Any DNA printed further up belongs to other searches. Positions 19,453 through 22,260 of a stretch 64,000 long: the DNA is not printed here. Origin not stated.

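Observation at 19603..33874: Co-oriented cell-surface island: giant repeat protein + cohesin/dockerin trio bracketed by glycan-assembly genes (PGT and a Wzy_C-TPR protein)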

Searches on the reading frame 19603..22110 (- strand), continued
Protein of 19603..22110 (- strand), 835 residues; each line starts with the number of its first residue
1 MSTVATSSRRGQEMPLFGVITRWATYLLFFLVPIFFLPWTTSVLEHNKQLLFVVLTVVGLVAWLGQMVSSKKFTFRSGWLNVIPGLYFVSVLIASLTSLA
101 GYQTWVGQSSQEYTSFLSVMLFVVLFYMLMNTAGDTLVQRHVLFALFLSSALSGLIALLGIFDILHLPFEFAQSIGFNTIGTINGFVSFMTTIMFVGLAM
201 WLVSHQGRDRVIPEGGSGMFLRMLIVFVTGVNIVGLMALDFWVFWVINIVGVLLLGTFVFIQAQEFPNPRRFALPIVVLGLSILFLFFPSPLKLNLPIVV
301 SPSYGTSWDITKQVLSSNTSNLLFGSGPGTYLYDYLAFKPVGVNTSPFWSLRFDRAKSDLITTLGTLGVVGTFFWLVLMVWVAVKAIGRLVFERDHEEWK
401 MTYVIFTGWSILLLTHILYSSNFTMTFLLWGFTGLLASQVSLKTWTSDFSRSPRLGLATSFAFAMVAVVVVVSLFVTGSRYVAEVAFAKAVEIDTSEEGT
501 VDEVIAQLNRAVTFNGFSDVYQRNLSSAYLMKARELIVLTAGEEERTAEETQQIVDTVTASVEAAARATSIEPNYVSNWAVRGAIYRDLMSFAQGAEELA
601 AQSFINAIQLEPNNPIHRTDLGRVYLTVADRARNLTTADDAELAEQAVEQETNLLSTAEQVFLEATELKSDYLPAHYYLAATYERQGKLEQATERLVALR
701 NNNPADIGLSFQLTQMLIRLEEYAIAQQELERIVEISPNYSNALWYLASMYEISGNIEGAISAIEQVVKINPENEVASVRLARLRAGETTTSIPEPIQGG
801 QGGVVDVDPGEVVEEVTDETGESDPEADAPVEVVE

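Call 32: predict_structure(alignment_id=A1)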
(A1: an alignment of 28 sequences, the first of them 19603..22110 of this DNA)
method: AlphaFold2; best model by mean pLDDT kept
length: 835 residues; sequences in the alignment: 28
mean_pLDDT: 81.0   pTM: 0.76
mean pLDDT of the five models: 81.0, 80.1, 78.3, 77.6, 75.8
residues with pLDDT >= 90: 261; 70-90: 449; 50-70: 68; < 50: 57
segments of 3 or more residues with pLDDT < 50: 1-12, 172-180, 801-835
pLDDT, mean of each block of 10 residues (from residue 1): 41 69 87 68 63 81 80 76 89 85 72 75 89 86 91 82 59 45 79 94 74 84 93 87 90 83 68 89 87 59 86 92 90 90 82 83 92 94 90 80 93 90 84 92 77 75 75 80 84 85 93 88 91 81 69 87 92 90 89 83 95 94 92 85 88 94 93 91 91 89 83 89 90 89 89 88 88 82 83 69 31 26 29 27
secondary structure, 60 per line:
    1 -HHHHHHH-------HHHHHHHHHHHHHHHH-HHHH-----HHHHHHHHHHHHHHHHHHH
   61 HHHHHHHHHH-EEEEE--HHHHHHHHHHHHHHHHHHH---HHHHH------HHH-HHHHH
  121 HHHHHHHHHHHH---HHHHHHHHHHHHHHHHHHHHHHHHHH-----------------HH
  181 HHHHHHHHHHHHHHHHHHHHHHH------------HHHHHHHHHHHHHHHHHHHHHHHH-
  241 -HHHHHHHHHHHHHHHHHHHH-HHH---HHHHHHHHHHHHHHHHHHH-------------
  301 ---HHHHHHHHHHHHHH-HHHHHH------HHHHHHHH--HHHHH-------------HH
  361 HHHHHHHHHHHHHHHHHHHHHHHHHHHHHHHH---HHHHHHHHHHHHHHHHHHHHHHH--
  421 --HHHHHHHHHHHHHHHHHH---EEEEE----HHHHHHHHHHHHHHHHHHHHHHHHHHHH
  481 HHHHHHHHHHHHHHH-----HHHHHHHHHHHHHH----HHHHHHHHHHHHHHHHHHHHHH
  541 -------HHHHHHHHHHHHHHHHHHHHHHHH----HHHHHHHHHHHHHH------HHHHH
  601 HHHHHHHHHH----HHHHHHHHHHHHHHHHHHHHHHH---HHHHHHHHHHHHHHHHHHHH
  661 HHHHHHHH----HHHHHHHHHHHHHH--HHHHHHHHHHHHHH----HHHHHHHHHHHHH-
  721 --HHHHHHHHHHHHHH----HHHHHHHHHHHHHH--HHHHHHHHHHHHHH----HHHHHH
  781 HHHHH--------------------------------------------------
elements in order (helices of 4 or more, strands of 3 or more residues): H2-8 H16-31 H33-36 H42-70 E72-76 H79-97 H101-105 H116-132 H136-161 H179-203 H216-239 H242-261 H269-287 H304-317 H319-324 H331-338 H341-345 H359-392 H396-418 H423-440 E444-448 H453-495 H501-514 H519-540 H548-571 H576-589 H596-610 H615-637 H641-668 H673-686 H689-702 H707-719 H723-736 H741-754 H757-770 H775-785

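Call 70: search_protein_families(library=pfam, alignment_id=A5, max_evalue=1)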
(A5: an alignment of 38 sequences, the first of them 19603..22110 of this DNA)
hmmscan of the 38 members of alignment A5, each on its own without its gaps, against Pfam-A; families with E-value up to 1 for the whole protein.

A. member 1, window:19603-22110:- (835 aa): 19 families
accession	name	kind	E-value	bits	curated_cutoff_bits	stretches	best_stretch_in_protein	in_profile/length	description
PF13431.12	TPR_17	-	1e-11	44.6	24.4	2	662-692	2-32/34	Tetratricopeptide repeat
PF13428.12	TPR_14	-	2.1e-11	43.8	23.5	2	742-784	2-44/44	Tetratricopeptide repeat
PF14559.12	TPR_19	-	8.1e-11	42.5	25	3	657-706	9-58/68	Tetratricopeptide repeat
PF07719.23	TPR_2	-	2.9e-10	39.9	27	2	742-774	2-34/34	Tetratricopeptide repeat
PF13414.12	TPR_11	-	4.4e-09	36.3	26.8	2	592-626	5-39/42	TPR repeat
PF00515.34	TPR_1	-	5.6e-07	29.6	27.8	2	675-692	3-20/34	Tetratricopeptide repeat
PF13432.12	TPR_16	-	2.9e-06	28.1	32.7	1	718-774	8-64/65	Tetratricopeptide repeat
PF13371.12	TPR_9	-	5.1e-05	23.6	35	0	685-739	10-61/73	Tetratricopeptide repeat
PF13181.12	TPR_8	-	7.7e-05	23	25.7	1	747-774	7-34/34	Tetratricopeptide repeat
PF13174.12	TPR_6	-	0.00019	22.3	26.3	0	675-704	2-31/33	Tetratricopeptide repeat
PF23914.1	TPR_CcmH_CycH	-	0.00056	20.2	42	2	691-775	71-155/158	Cytochrome c-type biogenesis protein H TPR domain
PF13424.12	TPR_12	-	0.0022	18.6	30.1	1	716-770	12-74/77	Tetratricopeptide repeat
PF12895.13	ANAPC3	-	0.0029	18.3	27.2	1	674-732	24-81/82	Anaphase-promoting complex, cyclosome, subunit 3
PF25060.1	ARM_TT21_2nd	-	0.0057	16.6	27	1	730-774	211-255/270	Tetratricopeptide repeat protein 21 second ARM domain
PF24575.1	TPR_Slam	-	0.014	16.3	35.2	0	670-729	44-103/104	Surface lipoprotein assembly modifier, N-terminal TPR repeats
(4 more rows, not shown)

B. families by the number of members that match (of 38 scanned): 83 families (the first 25 are shown)
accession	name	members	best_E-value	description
PF13414.12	TPR_11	38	3.8e-30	TPR repeat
PF07719.23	TPR_2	38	1.9e-23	Tetratricopeptide repeat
PF14559.12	TPR_19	38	1.3e-20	Tetratricopeptide repeat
PF13432.12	TPR_16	38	3.2e-17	Tetratricopeptide repeat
PF13428.12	TPR_14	38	1.1e-15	Tetratricopeptide repeat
PF13431.12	TPR_17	37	3.2e-25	Tetratricopeptide repeat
PF13174.12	TPR_6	37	8.6e-15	Tetratricopeptide repeat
PF13181.12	TPR_8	36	2.3e-19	Tetratricopeptide repeat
PF00515.34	TPR_1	35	4e-23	Tetratricopeptide repeat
PF23914.1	TPR_CcmH_CycH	35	1.6e-09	Cytochrome c-type biogenesis protein H TPR domain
PF13424.12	TPR_12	33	2.4e-15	Tetratricopeptide repeat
PF13371.12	TPR_9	32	2.1e-11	Tetratricopeptide repeat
PF24575.1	TPR_Slam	31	1.8e-08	Surface lipoprotein assembly modifier, N-terminal TPR repeats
PF12895.13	ANAPC3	30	8.7e-09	Anaphase-promoting complex, cyclosome, subunit 3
PF13176.12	TPR_7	29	2.7e-11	Tetratricopeptide repeat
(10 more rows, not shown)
